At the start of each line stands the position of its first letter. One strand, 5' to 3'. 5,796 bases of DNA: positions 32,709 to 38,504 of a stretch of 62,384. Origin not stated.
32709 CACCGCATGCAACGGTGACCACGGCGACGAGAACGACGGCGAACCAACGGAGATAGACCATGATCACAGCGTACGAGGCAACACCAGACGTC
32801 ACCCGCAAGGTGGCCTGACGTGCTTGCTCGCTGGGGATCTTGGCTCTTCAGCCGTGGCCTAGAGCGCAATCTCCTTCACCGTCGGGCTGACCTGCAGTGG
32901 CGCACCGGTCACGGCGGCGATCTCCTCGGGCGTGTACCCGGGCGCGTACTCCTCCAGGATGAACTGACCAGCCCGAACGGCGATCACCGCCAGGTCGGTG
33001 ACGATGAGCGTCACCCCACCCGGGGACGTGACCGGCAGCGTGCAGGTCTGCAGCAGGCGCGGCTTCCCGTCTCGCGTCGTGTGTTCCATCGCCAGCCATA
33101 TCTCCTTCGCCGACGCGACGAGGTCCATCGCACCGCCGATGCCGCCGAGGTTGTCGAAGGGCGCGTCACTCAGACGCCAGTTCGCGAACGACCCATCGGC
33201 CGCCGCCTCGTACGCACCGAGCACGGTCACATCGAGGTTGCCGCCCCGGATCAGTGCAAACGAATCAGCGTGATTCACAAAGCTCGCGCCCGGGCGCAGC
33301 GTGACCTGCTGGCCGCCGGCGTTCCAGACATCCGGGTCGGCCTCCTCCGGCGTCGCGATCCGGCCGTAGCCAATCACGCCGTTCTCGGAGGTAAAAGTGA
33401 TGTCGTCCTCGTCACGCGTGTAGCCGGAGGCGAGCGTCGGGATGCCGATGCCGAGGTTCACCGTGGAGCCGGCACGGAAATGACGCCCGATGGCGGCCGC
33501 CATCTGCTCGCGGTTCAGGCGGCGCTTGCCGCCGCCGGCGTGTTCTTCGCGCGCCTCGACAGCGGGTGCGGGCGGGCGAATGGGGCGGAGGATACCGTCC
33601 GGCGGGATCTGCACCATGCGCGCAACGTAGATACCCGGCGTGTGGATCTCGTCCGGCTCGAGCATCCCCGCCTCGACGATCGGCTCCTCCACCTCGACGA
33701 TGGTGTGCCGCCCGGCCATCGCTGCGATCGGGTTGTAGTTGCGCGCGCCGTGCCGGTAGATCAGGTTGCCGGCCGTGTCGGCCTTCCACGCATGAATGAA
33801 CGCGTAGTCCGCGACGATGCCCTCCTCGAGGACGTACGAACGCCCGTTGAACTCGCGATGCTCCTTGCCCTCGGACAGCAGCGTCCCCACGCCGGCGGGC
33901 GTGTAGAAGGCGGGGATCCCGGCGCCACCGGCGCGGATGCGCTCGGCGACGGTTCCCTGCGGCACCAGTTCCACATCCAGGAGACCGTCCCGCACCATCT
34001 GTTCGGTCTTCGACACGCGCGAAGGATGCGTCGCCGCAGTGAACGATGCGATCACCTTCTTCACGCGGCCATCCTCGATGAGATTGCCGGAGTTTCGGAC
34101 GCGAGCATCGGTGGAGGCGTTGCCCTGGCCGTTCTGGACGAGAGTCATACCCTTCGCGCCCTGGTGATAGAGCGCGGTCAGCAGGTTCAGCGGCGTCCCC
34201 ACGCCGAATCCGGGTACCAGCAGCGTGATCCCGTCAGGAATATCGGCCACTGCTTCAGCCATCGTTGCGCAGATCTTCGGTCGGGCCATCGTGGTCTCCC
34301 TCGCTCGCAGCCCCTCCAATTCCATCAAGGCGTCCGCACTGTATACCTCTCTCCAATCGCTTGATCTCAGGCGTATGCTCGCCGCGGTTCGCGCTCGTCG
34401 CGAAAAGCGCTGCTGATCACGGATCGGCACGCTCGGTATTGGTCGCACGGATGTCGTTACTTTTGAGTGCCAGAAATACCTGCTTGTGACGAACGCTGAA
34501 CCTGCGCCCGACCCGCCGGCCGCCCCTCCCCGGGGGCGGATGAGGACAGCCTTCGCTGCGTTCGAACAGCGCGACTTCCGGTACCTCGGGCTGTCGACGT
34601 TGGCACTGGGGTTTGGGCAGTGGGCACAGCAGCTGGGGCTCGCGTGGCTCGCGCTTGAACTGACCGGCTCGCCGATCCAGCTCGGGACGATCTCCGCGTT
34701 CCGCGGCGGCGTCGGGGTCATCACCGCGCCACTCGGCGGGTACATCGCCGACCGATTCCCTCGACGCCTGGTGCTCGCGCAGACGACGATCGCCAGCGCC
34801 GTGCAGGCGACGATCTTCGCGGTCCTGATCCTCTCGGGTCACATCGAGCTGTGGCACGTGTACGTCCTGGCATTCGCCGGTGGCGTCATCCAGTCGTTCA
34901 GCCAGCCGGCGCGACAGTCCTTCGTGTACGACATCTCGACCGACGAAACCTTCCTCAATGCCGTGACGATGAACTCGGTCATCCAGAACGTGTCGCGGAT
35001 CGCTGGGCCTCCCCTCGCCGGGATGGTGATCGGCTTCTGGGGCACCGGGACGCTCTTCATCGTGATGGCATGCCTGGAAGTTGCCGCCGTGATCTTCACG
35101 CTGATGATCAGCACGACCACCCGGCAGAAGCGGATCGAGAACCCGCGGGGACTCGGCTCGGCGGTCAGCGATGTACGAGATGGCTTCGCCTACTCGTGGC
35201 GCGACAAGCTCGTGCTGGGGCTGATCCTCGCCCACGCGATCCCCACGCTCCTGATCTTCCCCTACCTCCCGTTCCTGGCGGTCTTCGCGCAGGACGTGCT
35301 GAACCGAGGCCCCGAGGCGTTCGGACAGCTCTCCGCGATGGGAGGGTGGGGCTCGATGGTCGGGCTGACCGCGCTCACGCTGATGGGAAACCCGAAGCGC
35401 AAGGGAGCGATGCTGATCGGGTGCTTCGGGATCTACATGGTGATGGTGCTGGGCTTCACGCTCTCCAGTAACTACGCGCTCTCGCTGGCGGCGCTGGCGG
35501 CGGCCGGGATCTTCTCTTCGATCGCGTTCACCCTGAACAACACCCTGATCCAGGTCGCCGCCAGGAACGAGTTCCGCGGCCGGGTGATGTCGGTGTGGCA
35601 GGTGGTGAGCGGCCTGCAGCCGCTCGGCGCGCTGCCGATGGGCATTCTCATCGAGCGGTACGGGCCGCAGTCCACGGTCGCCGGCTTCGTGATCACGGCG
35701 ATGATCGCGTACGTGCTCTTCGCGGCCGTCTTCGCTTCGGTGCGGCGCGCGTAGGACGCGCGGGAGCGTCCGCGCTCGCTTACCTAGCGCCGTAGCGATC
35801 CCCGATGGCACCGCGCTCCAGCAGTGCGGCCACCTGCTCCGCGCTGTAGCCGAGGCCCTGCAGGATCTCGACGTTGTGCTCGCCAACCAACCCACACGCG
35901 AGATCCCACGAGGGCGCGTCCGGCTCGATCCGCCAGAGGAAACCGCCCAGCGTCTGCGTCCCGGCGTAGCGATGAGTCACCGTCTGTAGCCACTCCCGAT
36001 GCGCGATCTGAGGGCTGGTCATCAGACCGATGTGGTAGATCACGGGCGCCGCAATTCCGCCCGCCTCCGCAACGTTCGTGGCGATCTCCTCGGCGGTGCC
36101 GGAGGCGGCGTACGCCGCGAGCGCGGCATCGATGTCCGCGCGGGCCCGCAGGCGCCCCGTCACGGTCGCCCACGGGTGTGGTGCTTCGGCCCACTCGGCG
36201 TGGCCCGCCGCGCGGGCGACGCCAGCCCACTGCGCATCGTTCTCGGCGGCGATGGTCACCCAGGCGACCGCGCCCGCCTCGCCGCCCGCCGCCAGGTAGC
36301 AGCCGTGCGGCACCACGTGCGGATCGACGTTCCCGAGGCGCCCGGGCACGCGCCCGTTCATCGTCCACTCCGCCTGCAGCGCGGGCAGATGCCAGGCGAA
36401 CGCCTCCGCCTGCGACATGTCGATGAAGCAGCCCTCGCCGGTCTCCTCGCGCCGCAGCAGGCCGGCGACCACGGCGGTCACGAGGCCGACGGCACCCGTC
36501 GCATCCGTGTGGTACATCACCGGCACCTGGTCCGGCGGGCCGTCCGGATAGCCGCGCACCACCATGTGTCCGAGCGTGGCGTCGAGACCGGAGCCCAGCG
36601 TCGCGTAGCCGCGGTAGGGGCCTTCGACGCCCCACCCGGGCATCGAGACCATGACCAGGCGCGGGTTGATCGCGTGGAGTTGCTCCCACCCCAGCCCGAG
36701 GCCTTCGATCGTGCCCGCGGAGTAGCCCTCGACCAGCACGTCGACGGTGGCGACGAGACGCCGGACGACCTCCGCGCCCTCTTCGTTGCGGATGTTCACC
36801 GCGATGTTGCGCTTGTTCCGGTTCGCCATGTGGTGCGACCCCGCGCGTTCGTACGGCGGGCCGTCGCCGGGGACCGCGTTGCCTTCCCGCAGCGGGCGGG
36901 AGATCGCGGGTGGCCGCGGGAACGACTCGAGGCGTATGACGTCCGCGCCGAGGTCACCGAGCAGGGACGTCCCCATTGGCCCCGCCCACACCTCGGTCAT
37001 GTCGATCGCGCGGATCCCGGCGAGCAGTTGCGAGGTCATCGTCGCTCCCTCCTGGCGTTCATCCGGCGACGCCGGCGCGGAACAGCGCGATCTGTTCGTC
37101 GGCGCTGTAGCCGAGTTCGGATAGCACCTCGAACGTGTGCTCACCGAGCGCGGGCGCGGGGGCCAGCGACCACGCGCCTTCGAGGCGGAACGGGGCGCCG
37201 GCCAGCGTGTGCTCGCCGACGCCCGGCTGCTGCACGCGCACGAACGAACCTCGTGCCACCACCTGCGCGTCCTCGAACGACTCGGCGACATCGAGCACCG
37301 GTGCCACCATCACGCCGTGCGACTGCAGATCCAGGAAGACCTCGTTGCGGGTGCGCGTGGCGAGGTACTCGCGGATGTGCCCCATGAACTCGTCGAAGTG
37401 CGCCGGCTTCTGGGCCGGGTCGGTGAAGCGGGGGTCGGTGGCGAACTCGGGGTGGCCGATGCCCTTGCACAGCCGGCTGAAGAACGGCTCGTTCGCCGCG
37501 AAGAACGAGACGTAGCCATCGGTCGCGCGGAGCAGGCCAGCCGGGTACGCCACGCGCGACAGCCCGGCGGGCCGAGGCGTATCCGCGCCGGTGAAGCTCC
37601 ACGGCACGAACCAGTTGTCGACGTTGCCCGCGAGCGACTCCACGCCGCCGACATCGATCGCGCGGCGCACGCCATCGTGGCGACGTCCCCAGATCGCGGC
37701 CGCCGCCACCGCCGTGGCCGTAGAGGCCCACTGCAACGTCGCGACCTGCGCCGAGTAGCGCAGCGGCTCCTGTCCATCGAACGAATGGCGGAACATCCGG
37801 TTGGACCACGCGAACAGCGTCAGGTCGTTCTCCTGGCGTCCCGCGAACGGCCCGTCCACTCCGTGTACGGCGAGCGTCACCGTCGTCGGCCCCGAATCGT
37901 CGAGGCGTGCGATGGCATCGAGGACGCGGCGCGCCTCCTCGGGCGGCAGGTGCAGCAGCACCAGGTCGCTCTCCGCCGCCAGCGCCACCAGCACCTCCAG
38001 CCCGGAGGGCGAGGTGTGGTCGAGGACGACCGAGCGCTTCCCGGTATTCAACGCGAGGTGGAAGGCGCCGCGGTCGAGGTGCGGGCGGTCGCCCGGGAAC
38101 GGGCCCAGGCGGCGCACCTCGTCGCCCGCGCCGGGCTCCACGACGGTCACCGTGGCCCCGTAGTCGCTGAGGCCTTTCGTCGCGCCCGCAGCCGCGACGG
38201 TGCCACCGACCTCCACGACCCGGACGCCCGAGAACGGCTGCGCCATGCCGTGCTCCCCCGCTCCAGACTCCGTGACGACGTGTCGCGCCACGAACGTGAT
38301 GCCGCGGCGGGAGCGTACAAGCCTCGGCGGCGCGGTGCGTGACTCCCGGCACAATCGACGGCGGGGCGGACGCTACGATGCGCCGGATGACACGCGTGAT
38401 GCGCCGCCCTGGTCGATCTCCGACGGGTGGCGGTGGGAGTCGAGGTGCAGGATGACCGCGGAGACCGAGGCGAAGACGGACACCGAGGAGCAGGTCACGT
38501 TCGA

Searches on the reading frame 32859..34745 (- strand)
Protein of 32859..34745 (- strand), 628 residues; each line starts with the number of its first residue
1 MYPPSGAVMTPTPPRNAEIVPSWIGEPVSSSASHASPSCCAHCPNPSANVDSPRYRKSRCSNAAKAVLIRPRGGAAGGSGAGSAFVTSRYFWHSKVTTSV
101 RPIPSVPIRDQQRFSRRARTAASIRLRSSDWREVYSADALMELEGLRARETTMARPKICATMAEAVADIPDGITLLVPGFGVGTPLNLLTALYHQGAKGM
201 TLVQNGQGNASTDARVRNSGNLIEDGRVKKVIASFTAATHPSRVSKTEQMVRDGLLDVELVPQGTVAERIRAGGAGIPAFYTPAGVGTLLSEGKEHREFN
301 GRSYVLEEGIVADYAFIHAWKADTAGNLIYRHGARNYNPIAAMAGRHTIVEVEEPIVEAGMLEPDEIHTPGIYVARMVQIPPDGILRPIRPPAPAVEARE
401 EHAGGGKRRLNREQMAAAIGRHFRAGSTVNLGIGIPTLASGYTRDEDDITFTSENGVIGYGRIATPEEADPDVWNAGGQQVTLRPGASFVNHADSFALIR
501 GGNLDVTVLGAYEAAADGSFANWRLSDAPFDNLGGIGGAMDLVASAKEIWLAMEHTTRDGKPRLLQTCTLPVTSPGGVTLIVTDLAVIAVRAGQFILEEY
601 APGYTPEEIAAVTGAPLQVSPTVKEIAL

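Call 13: search_protein_families(library=pfam, proteins=[window:32859-34745:-])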
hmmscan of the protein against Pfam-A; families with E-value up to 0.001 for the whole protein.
window:32859-34745:- (628 aa): 1 family
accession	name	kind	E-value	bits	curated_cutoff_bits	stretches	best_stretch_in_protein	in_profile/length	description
PF01144.29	CoA_trans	-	1.9e-86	289.4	23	2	161-378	3-215/217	Coenzyme A transferase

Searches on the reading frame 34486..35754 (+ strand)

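Call 13: search_protein_families(library=pfam, proteins=[window:34486-35754:+])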
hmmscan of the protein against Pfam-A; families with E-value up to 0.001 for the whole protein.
window:34486-35754:+ (422 aa): 2 families
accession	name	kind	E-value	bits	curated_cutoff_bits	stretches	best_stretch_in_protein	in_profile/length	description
PF07690.21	MFS_1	-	6.2e-32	111.3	33.4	1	35-377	2-341/347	Major Facilitator Superfamily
PF05977.19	MFS_3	-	1.4e-28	100.1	27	1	21-411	2-389/524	Transmembrane secretion effector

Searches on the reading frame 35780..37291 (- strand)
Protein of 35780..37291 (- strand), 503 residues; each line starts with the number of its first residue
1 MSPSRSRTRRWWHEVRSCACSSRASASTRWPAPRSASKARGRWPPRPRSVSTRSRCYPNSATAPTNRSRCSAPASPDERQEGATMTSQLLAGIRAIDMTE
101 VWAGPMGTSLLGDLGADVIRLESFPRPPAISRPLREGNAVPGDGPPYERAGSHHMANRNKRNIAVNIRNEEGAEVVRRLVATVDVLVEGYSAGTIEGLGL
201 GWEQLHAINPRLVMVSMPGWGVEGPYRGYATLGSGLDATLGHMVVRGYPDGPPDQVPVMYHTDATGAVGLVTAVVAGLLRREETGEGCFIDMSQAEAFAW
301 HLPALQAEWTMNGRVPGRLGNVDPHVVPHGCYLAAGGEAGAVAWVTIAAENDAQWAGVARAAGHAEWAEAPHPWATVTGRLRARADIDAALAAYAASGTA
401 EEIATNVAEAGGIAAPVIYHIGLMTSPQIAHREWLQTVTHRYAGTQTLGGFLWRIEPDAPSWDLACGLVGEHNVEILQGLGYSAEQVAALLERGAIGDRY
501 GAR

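Call 13: search_protein_families(library=pfam, proteins=[window:35780-37291:-])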
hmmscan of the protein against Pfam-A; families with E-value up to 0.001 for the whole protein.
window:35780-37291:- (503 aa): 1 family
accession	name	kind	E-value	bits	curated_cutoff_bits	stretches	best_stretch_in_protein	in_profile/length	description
PF02515.22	CoA_transf_3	-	2.1e-77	261.2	23.3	1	90-458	1-351/366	CoA-transferase family III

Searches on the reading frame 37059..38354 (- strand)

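Call 13: search_protein_families(library=pfam, proteins=[window:37059-38354:-])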
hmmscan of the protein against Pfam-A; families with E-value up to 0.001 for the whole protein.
window:37059-38354:- (431 aa): 1 family
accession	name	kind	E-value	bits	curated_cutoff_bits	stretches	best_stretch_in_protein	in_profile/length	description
PF02515.22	CoA_transf_3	-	1.8e-60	205.5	23.3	1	42-407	2-366/366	CoA-transferase family III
